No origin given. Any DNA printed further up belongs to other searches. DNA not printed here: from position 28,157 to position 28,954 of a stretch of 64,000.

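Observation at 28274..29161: Cys-bracketed dockerin-like Ca-binding repeats: possible cohesin-dockerin-style surface assembly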

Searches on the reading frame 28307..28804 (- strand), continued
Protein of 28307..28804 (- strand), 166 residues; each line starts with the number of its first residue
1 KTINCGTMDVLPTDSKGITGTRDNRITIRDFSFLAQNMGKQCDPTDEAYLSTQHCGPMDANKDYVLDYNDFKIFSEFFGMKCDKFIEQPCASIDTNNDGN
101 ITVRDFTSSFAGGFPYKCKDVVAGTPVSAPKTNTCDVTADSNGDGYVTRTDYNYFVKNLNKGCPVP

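Call 54: find_encoding_contigs(protein=P0005, flank=10000, max_places=2)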
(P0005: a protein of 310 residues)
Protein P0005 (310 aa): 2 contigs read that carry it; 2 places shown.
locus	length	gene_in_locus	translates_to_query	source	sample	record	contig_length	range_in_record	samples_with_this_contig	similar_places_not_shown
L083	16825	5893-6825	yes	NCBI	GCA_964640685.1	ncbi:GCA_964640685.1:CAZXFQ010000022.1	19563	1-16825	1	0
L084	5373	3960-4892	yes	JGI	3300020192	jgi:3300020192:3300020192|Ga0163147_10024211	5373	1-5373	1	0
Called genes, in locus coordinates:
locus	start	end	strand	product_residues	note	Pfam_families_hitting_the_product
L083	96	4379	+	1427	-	PF00133:tRNA-synt_1, PF09334:tRNA-synt_1g (weak), PF00133:tRNA-synt_1, PF08264:Anticodon_1, PF19302:DUF5915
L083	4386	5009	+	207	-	PF10502:Peptidase_S26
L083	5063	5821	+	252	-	PF00142:Fer4_NifH, PF01656:CbiA, PF02374:ArsA_ATPase, PF06564:CBP_BcsQ, PF09140:MipZ, PF10609:ParA, PF13614:AAA_31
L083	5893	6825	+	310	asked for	PF00404:Dockerin_1 (faint)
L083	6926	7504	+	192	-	PF03848:TehB (weak), PF05724:TPMT, PF02353:CMAS, PF13489:Methyltransf_23, PF13847:Methyltransf_31, PF08241:Methyltransf_11, PF08242:Methyltransf_12, PF13649:Methyltransf_25, +1 more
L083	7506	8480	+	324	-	PF02195:ParB_N, PF17762:HTH_ParB, PF23552:ParB_C (faint)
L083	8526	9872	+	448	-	-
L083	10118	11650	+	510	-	PF12072:RNase_Y_N, PF26594:KH_NusA_2nd (faint), PF00013:KH_1, PF01966:HD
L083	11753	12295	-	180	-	PF00583:Acetyltransf_1, PF13673:Acetyltransf_10, PF13508:Acetyltransf_7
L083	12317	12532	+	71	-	PF06185:YecM (weak)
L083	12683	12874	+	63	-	-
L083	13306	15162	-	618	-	PF00549:Ligase_CoA, PF13607:Succ_CoA_lig (weak), PF00285:Citrate_synt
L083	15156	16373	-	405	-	PF24948:Citrate_synth_N, PF16114:Citrate_bind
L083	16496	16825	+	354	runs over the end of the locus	PF08014:MATCAP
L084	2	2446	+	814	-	?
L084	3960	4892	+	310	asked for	PF00404:Dockerin_1 (faint)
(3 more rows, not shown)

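Call 55: find_encoding_contigs(protein=P0006, flank=10000, max_places=1)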
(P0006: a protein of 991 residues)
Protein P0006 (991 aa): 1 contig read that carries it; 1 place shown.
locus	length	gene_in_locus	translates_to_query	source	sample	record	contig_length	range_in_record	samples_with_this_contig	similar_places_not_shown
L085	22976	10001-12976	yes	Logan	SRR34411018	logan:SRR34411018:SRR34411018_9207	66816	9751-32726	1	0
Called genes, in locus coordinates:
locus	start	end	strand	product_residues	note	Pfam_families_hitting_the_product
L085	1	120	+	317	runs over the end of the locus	PF01018:GTP1_OBG, PF03193:RsgA_GTPase (faint), PF01926:MMR_HSR1, PF02421:FeoB_N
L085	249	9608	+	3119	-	PF17957:Big_7 (faint), PF24421:Ig_J (faint), PF11008:DUF2846 (faint), PF19077:Big_13 (weak)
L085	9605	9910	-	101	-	-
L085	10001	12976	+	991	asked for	PF01436:NHL (faint)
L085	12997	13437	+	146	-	PF07963:N_methyl (weak)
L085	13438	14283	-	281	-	-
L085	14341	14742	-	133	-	-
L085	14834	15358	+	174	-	PF20122:DUF6512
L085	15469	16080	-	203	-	PF12917:YfbR-like, PF13023:HD_3, PF01966:HD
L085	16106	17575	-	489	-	PF00005:ABC_tran, PF00931:NB-ARC (faint), PF03193:RsgA_GTPase (faint), PF20720:nSTAND3 (faint), PF24883:NPHP3_N (faint), PF00004:AAA (faint), PF12848:ABC_tran_Xtn, PF00005:ABC_tran, +2 more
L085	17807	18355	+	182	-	PF14066:DUF4256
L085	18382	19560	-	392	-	-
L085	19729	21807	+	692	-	PF00150:Cellulase, PF03422:CBM_6, PF18099:CBM_35_2 (weak)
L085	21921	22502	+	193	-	-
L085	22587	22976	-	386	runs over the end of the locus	PF07787:TMEM43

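Call 70: find_encoding_contigs(protein=P0043, flank=10000, max_places=1)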
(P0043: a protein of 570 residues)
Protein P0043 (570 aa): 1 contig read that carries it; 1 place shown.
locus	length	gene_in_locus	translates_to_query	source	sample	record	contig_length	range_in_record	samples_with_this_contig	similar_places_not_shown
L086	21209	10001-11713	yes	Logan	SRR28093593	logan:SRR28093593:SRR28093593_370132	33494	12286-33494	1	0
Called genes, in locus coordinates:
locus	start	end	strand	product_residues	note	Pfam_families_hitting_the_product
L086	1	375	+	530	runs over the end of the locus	PF02463:SMC_N, PF11398:DUF2813 (weak), PF13175:AAA_15, PF13476:AAA_23 (weak), PF13304:AAA_21, PF13175:AAA_15, PF20469:OLD-like_TOPRIM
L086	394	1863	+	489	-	PF12161:HsdM_N, PF02384:N6_Mtase, PF07669:Eco57I, PF01170:UPF0020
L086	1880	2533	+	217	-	-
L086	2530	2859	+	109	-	-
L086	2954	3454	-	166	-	-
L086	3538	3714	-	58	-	-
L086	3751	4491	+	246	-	PF04773:FecR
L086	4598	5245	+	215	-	-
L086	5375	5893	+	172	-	-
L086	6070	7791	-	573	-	-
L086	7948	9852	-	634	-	-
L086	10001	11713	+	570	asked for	PF15892:BNR_4, PF00404:Dockerin_1 (faint)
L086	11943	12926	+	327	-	-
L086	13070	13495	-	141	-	-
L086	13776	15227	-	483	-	PF11074:DUF2779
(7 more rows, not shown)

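Call 71: find_encoding_contigs(protein=P0010, flank=10000, max_places=1)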
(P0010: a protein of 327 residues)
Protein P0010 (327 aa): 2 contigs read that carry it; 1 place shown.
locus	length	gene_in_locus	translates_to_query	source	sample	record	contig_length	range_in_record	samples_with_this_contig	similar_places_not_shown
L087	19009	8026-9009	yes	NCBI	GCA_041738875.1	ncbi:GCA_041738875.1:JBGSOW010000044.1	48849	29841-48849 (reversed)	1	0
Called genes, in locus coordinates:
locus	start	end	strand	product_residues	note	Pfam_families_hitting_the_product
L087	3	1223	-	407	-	?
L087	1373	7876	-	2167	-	PF00072:Response_reg (weak), PF13620:CarboxypepD_reg, PF13715:CarbopepD_reg_2 (weak)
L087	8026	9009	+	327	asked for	PF00404:Dockerin_1 (faint), PF00036:EF-hand_1 (faint), PF13202:EF-hand_5 (faint), PF13405:EF-hand_6 (faint), PF13499:EF-hand_7 (faint)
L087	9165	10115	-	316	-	-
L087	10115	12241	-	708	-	-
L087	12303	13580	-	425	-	PF13229:Beta_helix (weak)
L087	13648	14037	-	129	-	PF09685:MamF_MmsF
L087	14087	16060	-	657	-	PF04675:DNA_ligase_A_N, PF01068:DNA_ligase_A_M, PF04679:DNA_ligase_A_C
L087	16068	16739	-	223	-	-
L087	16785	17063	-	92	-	-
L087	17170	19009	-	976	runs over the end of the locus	PF02739:5_3_exonuc_N, PF01367:5_3_exonuc, PF00476:DNA_pol_A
